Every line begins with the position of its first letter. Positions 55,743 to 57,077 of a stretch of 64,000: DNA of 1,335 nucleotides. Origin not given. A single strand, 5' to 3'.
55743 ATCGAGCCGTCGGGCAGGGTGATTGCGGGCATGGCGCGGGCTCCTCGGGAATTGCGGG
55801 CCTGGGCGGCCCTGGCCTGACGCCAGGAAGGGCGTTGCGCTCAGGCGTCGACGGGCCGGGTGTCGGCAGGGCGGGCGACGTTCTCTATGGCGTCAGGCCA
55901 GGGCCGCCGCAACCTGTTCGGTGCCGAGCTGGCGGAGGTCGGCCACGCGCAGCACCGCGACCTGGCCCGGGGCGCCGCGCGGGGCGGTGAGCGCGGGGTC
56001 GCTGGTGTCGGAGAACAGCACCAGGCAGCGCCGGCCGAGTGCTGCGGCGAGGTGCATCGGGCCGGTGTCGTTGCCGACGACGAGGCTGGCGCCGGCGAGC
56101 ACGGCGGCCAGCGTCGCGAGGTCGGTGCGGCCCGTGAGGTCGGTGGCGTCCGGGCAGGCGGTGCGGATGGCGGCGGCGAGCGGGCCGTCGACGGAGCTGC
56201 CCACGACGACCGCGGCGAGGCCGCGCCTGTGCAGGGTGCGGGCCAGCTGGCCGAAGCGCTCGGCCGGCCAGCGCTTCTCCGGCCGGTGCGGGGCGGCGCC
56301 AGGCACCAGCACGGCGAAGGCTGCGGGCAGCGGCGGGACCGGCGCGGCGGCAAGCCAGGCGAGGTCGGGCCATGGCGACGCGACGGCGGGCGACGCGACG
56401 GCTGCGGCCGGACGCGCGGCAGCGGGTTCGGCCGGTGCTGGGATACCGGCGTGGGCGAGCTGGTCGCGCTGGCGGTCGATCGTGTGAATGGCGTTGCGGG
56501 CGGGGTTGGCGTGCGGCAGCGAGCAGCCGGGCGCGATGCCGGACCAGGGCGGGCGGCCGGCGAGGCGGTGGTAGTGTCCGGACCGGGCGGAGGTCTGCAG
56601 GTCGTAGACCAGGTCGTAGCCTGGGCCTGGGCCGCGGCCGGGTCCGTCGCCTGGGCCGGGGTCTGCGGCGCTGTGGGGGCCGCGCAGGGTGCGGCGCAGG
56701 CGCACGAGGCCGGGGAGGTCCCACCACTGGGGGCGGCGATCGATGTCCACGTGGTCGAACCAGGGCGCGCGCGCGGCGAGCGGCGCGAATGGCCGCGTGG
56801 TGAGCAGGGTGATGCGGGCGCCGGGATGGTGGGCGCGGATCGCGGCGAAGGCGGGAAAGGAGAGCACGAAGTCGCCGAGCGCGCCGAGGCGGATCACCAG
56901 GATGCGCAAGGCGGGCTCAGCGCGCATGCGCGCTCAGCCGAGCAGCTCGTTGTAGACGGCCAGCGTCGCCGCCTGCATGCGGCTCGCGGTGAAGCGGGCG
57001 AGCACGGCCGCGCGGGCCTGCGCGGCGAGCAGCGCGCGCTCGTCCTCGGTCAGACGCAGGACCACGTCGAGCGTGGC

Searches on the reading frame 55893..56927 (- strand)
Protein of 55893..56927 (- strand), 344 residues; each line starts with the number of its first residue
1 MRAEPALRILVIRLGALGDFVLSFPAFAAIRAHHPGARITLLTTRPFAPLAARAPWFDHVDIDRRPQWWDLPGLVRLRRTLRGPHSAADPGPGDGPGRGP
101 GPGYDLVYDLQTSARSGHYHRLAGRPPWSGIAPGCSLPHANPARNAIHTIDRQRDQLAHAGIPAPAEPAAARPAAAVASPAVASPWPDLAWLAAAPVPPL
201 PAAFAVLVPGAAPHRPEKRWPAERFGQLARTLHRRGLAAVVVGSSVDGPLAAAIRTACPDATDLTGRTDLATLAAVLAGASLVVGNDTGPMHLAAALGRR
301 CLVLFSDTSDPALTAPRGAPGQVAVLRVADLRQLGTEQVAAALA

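Call 88: search_protein_families(library=pfam, proteins=[window:55893-56927:-], max_evalue=0.001)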
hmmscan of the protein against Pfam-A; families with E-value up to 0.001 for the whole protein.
window:55893-56927:- (344 aa): 1 family
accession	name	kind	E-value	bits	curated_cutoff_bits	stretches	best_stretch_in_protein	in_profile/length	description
PF01075.23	Glyco_transf_9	-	1.7e-28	100.1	22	1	103-316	12-219/247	Glycosyltransferase family 9 (heptosyltransferase)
